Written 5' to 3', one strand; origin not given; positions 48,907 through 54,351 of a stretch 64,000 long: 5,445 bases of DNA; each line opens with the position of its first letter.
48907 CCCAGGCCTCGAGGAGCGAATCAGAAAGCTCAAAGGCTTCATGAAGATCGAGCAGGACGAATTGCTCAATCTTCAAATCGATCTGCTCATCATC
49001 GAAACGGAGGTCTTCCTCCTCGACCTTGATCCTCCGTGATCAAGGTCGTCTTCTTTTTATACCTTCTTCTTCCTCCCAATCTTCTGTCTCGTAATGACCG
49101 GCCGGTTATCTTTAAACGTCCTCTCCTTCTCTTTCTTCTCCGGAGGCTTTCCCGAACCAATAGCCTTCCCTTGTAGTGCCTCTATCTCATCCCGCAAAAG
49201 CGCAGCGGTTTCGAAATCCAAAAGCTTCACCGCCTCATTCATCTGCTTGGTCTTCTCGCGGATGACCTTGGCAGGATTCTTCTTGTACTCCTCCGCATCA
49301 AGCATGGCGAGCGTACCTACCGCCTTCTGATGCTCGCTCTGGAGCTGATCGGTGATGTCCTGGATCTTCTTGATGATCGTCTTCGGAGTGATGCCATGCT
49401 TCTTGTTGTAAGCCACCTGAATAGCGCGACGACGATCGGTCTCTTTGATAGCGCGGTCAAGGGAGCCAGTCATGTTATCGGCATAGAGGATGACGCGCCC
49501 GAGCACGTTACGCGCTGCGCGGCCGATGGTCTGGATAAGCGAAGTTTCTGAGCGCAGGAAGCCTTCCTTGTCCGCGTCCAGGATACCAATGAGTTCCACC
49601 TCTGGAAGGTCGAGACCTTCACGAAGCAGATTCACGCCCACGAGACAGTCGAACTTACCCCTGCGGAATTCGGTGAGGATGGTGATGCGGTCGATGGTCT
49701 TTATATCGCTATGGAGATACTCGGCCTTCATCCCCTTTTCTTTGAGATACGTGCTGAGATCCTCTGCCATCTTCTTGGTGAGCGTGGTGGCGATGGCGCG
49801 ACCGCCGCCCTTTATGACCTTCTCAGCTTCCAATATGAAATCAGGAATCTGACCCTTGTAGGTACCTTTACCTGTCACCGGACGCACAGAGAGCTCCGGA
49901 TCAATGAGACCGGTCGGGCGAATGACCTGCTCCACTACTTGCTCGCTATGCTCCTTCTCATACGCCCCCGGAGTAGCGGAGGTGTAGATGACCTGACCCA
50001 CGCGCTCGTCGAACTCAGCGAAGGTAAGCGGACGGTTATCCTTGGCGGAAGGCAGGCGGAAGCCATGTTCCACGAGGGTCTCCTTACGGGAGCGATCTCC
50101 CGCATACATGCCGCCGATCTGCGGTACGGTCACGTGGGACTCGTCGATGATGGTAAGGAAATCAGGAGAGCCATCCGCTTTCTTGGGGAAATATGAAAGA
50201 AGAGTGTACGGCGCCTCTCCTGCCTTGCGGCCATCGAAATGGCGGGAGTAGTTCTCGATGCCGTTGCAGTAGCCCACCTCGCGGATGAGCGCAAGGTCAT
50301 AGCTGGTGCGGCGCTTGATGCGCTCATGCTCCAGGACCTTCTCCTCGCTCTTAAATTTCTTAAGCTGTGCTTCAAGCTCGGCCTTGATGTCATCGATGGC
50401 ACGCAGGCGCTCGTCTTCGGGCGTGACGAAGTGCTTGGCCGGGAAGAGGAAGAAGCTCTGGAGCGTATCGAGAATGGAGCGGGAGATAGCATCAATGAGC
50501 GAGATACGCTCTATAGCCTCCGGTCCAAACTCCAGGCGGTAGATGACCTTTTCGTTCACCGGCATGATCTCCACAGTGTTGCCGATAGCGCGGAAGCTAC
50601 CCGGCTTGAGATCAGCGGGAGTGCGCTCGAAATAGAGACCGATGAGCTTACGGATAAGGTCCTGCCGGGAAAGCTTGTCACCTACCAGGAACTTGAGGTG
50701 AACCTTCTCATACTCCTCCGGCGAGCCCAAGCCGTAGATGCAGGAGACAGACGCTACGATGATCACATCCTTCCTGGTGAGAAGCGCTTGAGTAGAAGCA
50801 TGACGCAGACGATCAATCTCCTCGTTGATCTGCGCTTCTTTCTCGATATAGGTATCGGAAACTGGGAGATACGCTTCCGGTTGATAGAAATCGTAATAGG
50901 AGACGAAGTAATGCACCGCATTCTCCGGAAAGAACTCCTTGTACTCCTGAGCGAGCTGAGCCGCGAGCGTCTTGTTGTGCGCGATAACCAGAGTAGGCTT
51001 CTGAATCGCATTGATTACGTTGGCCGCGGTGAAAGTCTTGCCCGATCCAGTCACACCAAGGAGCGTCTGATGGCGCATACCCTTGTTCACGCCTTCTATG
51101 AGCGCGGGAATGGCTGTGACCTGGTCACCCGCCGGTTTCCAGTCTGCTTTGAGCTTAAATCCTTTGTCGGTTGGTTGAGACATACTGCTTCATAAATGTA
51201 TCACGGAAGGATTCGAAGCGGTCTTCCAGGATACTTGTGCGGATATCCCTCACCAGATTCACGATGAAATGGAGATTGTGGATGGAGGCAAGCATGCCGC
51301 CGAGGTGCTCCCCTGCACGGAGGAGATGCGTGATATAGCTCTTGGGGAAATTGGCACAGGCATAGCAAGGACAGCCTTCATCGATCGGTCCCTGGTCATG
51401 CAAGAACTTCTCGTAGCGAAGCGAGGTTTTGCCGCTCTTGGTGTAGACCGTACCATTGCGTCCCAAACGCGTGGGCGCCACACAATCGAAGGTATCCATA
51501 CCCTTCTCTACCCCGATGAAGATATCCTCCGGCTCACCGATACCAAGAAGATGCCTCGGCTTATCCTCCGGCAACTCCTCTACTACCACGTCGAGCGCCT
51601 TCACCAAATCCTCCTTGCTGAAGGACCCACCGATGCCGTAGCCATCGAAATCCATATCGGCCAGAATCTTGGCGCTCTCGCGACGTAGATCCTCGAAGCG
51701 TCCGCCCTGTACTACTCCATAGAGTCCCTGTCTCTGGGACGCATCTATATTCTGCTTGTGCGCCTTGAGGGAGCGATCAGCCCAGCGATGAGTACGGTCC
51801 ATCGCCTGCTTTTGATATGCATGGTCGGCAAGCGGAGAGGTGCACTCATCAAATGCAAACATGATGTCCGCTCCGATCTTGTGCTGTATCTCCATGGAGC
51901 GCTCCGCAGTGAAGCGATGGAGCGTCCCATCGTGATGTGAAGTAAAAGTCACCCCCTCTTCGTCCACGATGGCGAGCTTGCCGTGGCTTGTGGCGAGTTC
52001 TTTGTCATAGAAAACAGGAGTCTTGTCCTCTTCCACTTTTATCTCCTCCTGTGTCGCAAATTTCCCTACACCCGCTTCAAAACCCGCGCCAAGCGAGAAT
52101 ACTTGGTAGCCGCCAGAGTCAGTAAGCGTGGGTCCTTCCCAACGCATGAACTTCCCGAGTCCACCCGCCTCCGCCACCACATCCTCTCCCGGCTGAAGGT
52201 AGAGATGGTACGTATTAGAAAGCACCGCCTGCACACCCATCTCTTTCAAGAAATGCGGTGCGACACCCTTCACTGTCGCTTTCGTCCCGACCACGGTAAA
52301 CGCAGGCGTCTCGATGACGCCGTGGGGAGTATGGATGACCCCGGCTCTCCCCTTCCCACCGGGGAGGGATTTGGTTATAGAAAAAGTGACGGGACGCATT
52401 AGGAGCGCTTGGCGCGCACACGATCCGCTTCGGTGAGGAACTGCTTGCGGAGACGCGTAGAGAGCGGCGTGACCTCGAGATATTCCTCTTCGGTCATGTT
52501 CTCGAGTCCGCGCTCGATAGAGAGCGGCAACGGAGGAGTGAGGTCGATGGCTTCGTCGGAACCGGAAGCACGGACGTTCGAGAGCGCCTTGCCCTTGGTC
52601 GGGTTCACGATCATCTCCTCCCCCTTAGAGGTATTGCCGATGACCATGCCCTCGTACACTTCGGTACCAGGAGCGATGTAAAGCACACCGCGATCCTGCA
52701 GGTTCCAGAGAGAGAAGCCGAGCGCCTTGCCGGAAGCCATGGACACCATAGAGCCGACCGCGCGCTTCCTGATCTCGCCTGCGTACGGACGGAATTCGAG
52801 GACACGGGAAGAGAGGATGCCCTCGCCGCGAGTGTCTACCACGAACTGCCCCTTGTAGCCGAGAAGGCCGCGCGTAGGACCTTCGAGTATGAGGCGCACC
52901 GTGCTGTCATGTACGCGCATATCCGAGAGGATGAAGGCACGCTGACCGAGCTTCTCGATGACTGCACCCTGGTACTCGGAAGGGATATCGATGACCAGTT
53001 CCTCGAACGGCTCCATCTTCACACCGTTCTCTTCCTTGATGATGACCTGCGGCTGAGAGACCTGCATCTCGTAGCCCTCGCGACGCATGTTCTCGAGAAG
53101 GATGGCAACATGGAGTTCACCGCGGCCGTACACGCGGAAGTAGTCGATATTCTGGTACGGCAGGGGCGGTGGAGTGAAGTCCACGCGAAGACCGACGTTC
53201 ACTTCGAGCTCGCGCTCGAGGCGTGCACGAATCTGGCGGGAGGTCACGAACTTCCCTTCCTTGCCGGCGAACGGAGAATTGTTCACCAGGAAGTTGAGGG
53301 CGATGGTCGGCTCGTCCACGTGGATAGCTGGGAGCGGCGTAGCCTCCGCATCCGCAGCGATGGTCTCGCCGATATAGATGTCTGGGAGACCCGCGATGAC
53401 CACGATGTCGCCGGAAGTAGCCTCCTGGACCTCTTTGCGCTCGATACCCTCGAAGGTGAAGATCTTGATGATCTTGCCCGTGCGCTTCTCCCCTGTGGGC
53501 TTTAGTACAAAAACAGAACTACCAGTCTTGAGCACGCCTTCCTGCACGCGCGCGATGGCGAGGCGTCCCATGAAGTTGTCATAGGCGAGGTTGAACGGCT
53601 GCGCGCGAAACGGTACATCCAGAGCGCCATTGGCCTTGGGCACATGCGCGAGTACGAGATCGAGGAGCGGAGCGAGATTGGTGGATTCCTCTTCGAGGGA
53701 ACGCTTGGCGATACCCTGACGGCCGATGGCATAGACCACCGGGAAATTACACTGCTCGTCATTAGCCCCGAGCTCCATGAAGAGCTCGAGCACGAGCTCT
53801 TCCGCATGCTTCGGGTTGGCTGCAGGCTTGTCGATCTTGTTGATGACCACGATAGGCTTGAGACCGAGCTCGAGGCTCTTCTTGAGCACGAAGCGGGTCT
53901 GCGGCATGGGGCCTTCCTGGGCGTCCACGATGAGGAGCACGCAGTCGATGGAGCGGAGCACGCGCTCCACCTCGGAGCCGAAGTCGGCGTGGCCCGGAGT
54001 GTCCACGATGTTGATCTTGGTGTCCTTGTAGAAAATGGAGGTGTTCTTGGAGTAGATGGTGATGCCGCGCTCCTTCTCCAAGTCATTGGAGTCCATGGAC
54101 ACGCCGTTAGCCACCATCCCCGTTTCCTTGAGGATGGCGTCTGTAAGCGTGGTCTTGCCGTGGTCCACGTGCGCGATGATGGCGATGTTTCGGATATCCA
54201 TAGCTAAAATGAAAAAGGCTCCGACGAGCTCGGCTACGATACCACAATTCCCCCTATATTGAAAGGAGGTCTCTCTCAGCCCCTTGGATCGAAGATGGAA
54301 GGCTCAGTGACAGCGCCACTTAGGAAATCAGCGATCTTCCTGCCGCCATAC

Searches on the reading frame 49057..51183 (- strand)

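Call 60: search_protein_families(library=pfam, proteins=[window:49057-51183:-], max_evalue=0.00001)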
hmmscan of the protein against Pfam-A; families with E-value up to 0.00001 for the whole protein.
window:49057-51183:- (708 aa): 5 families
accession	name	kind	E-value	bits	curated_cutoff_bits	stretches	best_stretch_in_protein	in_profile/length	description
PF12344.14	UvrB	-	2.3e-22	79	27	1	566-607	1-42/43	Ultra-violet resistance protein B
PF17757.6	UvrB_inter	-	2.9e-20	72.6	22.9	1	164-252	2-91/91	UvrB interaction domain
PF00271.37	Helicase_C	-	6.8e-20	71.8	23.5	1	458-559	13-109/110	Helicase conserved C-terminal domain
PF04851.21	ResIII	-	5.5e-12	46.3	22.5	1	20-142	7-130/164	Type III restriction enzyme, res subunit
PF02151.25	UVR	-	9e-10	38.4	21.5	1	639-672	2-35/36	UvrB/uvrC motif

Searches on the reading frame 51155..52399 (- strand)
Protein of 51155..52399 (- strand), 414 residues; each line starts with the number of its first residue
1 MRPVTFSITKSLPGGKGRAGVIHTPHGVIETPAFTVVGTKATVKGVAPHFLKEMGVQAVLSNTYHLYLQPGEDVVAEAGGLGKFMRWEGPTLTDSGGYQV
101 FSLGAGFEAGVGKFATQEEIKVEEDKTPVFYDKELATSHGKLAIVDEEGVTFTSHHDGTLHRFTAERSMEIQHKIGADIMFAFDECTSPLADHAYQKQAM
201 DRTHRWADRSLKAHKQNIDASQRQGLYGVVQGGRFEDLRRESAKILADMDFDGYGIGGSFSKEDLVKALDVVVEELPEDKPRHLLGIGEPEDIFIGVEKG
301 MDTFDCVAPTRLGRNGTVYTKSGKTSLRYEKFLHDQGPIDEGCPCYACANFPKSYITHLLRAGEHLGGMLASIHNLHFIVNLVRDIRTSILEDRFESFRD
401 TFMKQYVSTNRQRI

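Call 60: search_protein_families(library=pfam, proteins=[window:51155-52399:-], max_evalue=0.00001)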
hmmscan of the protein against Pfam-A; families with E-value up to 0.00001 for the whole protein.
window:51155-52399:- (414 aa): 1 family
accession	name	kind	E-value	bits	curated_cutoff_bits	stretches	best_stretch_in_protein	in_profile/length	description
PF01702.25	TGT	-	4.7e-134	447.4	26.3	2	139-406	89-355/357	Queuine tRNA-ribosyltransferase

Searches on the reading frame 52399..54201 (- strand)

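Call 60: search_protein_families(library=pfam, proteins=[window:52399-54201:-], max_evalue=0.00001)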
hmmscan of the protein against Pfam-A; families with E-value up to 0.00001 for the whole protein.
window:52399-54201:- (600 aa): 6 families
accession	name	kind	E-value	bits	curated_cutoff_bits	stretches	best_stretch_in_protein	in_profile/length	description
PF00009.33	GTP_EFTU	-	6.5e-54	182.8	26.5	1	2-188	2-187/188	Elongation factor Tu GTP binding domain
PF21018.2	BipA_C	-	9.4e-37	125.6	23.8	1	483-590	2-109/110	TypA/BipA C-terminal domain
PF00679.30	EFG_C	-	5.7e-15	55.5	27.9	1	395-479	2-87/89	Elongation factor G C-terminus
PF22042.2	EF-G_D2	-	1.7e-11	44.5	27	1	199-282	3-82/84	Elongation factor G domain 2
PF03144.31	GTP_EFTU_D2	-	7.6e-11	42.7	30.3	1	212-282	1-73/73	Elongation factor Tu domain 2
PF01926.29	MMR_HSR1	-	2.9e-07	31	21.9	1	6-122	2-113/113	50S ribosome-binding GTPase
